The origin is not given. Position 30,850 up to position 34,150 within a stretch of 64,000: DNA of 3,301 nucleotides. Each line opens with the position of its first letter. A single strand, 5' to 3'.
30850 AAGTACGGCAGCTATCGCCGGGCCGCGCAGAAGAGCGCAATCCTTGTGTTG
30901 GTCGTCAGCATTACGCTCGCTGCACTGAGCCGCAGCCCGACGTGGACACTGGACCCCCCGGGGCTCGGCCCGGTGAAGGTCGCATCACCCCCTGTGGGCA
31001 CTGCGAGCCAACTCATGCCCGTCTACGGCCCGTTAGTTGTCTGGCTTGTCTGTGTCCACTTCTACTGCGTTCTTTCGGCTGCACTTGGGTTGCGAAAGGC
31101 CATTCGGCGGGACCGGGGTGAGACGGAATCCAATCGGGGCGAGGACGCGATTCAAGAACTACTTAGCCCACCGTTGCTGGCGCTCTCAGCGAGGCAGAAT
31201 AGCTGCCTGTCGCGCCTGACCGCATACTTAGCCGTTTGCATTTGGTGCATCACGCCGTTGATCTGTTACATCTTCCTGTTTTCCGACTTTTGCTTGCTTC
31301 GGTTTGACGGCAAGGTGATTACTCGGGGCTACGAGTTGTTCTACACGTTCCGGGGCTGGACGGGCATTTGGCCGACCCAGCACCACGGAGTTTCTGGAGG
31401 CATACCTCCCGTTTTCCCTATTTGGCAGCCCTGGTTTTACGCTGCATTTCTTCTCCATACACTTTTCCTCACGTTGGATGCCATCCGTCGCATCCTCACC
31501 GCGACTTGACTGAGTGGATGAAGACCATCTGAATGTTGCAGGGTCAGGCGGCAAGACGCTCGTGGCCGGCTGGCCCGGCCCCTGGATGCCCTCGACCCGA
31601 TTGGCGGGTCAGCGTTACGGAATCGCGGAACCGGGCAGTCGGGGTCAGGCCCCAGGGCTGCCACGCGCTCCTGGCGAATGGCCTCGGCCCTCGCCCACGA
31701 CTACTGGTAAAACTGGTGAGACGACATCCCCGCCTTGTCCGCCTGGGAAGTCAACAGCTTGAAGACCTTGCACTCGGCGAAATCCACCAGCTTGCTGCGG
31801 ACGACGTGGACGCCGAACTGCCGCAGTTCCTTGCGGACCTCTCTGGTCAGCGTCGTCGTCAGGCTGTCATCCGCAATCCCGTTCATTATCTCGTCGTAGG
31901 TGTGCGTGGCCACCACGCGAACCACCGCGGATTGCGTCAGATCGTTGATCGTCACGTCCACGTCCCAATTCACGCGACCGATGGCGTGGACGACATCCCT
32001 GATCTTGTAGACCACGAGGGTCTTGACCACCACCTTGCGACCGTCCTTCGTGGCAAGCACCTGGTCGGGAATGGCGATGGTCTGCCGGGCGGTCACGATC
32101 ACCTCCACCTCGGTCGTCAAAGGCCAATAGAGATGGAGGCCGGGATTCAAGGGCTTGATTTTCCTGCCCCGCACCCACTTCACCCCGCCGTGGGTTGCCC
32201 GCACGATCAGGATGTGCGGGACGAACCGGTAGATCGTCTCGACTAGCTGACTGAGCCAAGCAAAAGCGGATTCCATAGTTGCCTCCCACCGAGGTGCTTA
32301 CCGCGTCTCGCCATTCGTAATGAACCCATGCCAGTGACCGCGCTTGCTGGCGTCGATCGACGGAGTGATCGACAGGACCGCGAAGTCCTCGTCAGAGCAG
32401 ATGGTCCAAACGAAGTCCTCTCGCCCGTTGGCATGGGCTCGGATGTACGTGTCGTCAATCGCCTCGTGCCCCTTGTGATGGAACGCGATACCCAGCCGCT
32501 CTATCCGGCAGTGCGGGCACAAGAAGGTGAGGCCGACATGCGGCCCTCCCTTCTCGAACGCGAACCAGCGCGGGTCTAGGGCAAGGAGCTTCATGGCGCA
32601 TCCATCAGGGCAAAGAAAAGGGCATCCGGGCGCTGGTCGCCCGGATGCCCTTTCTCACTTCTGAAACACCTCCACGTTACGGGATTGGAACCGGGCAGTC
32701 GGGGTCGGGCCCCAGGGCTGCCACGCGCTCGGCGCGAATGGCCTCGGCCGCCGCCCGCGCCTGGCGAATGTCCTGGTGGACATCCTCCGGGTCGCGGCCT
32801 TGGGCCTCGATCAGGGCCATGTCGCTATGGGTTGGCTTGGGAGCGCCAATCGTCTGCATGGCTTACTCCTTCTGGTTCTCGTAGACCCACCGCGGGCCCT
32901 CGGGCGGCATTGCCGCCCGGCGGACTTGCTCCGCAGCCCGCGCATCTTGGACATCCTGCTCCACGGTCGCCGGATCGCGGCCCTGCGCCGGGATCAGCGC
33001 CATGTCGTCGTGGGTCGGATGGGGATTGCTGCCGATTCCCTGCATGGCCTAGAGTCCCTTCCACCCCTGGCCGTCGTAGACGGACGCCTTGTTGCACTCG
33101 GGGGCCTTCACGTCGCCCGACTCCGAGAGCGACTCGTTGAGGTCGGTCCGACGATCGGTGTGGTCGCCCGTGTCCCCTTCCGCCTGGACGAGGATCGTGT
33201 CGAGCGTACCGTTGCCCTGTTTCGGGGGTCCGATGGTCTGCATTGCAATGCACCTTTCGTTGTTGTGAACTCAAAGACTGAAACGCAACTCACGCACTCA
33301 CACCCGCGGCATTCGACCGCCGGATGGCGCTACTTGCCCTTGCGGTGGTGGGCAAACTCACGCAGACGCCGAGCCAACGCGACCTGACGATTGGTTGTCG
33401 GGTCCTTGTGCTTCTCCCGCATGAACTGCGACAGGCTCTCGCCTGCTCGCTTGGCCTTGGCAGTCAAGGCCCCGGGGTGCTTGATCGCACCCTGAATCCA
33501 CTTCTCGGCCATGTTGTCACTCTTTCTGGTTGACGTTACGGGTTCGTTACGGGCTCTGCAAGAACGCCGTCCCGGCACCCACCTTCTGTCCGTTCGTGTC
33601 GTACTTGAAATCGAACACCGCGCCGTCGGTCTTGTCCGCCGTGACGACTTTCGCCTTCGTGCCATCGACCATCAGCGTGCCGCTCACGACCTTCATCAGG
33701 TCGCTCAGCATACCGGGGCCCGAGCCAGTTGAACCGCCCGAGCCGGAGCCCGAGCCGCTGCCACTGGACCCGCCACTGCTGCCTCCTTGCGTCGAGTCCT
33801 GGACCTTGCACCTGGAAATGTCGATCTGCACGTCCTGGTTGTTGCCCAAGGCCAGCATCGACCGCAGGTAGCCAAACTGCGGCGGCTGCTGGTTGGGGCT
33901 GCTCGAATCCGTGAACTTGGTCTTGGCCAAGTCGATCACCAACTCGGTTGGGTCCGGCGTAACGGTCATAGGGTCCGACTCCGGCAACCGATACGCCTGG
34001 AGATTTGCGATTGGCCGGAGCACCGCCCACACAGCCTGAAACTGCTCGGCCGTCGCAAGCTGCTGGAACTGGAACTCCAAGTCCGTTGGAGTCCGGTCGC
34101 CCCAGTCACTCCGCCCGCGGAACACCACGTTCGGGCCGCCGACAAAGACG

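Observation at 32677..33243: Tandem array of three small acidic paralogous genes with identical junctions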

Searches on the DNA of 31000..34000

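Call 74: search_rna_families(source=window, start=31000, end=34000, threshold=evalue, max_evalue=0.1)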
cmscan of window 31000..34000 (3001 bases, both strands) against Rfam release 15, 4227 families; matches with E-value up to 0.1: 1.
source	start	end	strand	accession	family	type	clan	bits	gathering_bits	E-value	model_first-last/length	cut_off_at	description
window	32610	32655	-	RF00489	ctRNA_p42d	Gene; antisense;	-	27.5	50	0.0037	1-46/46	no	ctRNA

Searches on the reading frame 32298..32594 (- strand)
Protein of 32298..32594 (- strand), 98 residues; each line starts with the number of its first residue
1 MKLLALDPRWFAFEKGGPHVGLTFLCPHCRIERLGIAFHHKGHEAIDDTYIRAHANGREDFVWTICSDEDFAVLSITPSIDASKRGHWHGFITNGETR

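Call 7: search_protein_families(library=pfam, proteins=[window:32298-32594:-], max_evalue=0.1)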
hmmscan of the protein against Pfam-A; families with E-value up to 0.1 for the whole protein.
window:32298-32594:- (98 aa): 2 families
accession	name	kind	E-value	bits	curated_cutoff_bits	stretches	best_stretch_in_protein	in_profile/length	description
PF20137.4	DUF6527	-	2.1e-05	24.8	23.6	1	58-97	22-60/63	Family of unknown function (DUF6527)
PF18256.6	HscB_4_cys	-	0.093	13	26.2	0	16-30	10-24/27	Co-chaperone HscB tetracysteine metal binding motif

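Call 8: search_protein_families(library=phrogs, proteins=[window:32298-32594:-], max_evalue=0.1)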
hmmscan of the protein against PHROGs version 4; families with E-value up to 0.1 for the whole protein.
window:32298-32594:- (98 aa): 3 families
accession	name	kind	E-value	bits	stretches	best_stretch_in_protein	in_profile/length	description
phrog_34484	-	unknown function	1.3e-11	46.1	1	59-98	89-131/134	-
phrog_15183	-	unknown function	0.00016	23.2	1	49-96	57-98/102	-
phrog_34200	-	unknown function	0.082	13.5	1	45-94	124-175/255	-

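Call 42: search_protein_families(library=padloc, proteins=[window:32298-32594:-], max_evalue=0.01)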
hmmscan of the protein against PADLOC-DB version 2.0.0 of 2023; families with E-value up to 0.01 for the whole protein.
window:32298-32594:- (98 aa): 0 families

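Call 66: search_protein_families(library=ncbifam, proteins=[window:32298-32594:-], max_evalue=0.1)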
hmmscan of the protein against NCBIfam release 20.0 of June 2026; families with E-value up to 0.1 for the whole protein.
window:32298-32594:- (98 aa): 0 families
